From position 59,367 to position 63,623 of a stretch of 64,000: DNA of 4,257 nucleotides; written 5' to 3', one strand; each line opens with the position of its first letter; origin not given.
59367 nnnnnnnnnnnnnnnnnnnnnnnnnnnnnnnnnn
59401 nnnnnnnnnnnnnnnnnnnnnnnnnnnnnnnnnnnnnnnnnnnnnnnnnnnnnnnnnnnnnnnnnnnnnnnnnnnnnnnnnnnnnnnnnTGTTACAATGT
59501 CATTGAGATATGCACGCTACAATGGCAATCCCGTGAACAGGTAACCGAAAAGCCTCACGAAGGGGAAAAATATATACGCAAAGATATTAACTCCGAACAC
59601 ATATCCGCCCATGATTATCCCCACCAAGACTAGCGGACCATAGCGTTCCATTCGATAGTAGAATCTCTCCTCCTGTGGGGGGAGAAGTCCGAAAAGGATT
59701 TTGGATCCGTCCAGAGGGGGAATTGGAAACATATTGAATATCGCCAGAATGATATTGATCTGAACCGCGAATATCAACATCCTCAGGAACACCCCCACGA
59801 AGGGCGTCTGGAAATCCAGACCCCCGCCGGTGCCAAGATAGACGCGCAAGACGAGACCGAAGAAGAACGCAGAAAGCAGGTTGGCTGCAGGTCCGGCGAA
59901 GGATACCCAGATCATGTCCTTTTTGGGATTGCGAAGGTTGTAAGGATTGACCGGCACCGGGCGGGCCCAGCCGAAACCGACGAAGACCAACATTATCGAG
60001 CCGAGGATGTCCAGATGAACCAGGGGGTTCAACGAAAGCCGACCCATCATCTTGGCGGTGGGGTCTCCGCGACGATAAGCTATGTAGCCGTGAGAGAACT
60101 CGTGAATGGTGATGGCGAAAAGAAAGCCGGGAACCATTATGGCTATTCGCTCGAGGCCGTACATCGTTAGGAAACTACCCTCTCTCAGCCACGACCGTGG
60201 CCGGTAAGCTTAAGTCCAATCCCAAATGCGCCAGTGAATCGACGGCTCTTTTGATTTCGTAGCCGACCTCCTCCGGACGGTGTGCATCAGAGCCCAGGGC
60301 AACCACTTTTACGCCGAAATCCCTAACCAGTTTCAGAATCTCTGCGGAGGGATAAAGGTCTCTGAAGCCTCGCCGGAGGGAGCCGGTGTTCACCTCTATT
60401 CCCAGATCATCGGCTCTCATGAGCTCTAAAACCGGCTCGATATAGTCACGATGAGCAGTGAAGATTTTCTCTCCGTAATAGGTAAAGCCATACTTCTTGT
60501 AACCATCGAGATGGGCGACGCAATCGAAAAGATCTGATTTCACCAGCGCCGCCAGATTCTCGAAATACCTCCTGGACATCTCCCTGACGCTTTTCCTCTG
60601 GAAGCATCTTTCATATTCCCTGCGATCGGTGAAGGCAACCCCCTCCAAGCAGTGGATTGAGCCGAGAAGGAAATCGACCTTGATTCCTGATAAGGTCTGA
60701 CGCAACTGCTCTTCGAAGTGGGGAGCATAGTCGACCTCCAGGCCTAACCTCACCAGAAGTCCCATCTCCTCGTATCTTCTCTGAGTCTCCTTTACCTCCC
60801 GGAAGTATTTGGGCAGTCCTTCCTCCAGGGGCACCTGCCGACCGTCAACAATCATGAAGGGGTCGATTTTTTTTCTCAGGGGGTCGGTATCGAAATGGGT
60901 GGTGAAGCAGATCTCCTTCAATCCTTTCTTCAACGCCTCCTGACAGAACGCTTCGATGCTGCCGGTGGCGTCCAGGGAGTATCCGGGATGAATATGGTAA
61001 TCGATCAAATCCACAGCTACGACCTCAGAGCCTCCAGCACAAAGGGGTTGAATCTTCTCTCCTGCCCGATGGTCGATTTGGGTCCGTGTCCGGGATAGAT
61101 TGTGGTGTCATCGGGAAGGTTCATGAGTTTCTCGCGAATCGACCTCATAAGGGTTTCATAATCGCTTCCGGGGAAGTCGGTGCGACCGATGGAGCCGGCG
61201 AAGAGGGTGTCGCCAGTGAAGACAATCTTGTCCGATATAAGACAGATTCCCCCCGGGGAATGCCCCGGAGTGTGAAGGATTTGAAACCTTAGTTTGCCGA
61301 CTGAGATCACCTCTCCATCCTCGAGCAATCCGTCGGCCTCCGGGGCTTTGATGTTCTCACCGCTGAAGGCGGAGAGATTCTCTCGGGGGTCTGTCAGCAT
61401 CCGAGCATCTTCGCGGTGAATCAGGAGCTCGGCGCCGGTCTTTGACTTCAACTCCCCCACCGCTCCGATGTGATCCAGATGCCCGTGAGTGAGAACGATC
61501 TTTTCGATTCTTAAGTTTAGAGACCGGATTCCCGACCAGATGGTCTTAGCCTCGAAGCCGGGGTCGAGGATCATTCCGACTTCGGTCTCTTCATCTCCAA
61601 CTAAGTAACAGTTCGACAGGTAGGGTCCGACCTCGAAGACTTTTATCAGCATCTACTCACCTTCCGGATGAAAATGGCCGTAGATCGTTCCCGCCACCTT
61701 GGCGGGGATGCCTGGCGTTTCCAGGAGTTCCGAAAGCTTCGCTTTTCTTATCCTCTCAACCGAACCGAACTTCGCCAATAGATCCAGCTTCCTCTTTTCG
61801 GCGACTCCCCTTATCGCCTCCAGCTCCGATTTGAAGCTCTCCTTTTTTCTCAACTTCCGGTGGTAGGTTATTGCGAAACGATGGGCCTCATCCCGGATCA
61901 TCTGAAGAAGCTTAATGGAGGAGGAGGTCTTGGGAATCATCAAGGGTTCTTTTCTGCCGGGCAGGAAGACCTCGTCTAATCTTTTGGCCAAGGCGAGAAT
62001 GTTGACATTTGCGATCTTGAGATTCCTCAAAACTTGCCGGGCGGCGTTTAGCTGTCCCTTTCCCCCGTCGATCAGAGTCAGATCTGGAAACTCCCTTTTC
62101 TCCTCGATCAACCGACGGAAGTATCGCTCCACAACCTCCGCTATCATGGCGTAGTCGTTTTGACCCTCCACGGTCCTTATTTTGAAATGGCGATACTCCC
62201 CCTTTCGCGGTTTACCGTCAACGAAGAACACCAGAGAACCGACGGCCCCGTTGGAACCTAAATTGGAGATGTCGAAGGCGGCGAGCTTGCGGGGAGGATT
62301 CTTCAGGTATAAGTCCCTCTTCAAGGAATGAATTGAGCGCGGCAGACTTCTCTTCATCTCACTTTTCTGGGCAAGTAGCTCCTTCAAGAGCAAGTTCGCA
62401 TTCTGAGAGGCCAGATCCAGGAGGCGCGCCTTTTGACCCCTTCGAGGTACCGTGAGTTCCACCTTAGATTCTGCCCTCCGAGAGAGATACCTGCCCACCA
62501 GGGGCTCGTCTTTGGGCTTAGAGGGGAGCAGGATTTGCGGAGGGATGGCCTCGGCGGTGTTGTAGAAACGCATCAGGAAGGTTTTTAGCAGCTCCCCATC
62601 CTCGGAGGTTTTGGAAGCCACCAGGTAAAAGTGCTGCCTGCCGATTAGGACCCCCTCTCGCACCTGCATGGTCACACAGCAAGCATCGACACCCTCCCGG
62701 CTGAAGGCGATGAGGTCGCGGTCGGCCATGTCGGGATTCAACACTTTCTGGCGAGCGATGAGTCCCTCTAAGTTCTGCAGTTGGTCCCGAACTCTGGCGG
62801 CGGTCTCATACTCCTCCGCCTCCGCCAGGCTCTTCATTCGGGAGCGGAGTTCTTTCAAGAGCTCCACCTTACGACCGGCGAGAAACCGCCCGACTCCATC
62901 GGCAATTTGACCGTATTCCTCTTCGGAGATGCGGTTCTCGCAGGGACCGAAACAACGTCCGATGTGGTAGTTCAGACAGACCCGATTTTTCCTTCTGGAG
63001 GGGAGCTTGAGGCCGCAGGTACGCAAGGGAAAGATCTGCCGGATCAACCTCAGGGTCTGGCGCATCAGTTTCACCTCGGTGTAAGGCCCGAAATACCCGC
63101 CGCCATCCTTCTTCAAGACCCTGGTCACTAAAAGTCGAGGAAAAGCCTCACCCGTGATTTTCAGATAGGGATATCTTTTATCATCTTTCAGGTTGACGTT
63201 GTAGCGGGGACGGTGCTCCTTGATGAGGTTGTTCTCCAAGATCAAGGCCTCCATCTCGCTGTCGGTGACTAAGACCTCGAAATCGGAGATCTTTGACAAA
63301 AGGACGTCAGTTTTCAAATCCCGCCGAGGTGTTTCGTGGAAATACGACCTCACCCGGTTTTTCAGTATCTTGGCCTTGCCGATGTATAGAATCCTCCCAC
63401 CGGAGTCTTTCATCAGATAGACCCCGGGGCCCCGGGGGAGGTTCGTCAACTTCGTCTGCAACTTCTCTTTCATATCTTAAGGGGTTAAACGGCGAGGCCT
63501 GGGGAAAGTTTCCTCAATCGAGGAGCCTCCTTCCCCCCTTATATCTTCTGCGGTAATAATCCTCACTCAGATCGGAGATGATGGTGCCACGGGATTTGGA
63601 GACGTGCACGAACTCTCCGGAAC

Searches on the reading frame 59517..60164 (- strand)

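Call 66: search_protein_families(library=pfam, proteins=[window:59517-60164:-], max_evalue=0.001)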
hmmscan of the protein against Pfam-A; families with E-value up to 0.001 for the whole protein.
window:59517-60164:- (215 aa): 1 family
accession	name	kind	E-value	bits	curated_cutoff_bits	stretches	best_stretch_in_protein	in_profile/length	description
PF02163.28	Peptidase_M50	-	2.6e-14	53.5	27.2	2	126-165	159-198/221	Peptidase family M50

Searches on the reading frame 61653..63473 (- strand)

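Call 27: search_protein_families(library=ncbifam, proteins=[window:61653-63473:-], max_evalue=0.00001)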
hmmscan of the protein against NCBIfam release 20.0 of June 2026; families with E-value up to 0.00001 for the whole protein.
window:61653-63473:- (606 aa): 14 families
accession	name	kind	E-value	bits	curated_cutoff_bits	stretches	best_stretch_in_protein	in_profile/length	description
TIGR00194.1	uvrC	equivalog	1.4e-178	595.2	285.45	1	6-581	2-573/574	excinuclease ABC subunit UvrC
NF001824.0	PRK00558.1-5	equivalog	3.5e-154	514.7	451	1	7-602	9-645/652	excinuclease ABC subunit UvrC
NF011263.0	PRK14669.1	equivalog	1e-150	503.3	1108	1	5-602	3-603/624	excinuclease ABC subunit C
NF011260.0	PRK14666.1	equivalog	3.7e-120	402.8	649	2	7-327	4-324/698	excinuclease ABC subunit C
NF011261.0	PRK14667.1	equivalog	7.7e-118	394.5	818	1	5-597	6-561/567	excinuclease ABC subunit C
NF011262.0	PRK14668.1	equivalog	1.5e-115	386.8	544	1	3-597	4-573/577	excinuclease ABC subunit C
NF011264.0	PRK14670.1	equivalog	3.8e-108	362.3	1021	1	4-580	7-568/602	excinuclease ABC subunit C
NF011266.0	PRK14672.1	equivalog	1.3e-103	347.6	1504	2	4-341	10-336/691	excinuclease ABC subunit C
NF005906.0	PRK07883.1-4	equivalog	3.6e-64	217.1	495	1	7-309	207-506/563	DEDD exonuclease domain-containing protein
NF005907.0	PRK07883.1-5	equivalog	4.8e-54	183.8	454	1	10-279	225-494/584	DEDD exonuclease domain-containing protein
NF005905.0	PRK07883.1-3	equivalog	1.8e-40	139.2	508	1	10-257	221-465/581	DEDD exonuclease domain-containing protein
NF005904.0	PRK07883.1-2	equivalog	2.1e-38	132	969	1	10-278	227-494/584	DEDD exonuclease domain-containing protein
NF005903.0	PRK07883.1-1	equivalog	3.3e-29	101.8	1038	1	10-275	243-503/642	DEDD exonuclease domain-containing protein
NF007833.0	PRK10545.1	equivalog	3.5e-17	62.5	367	1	3-187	22-202/289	excinuclease Cho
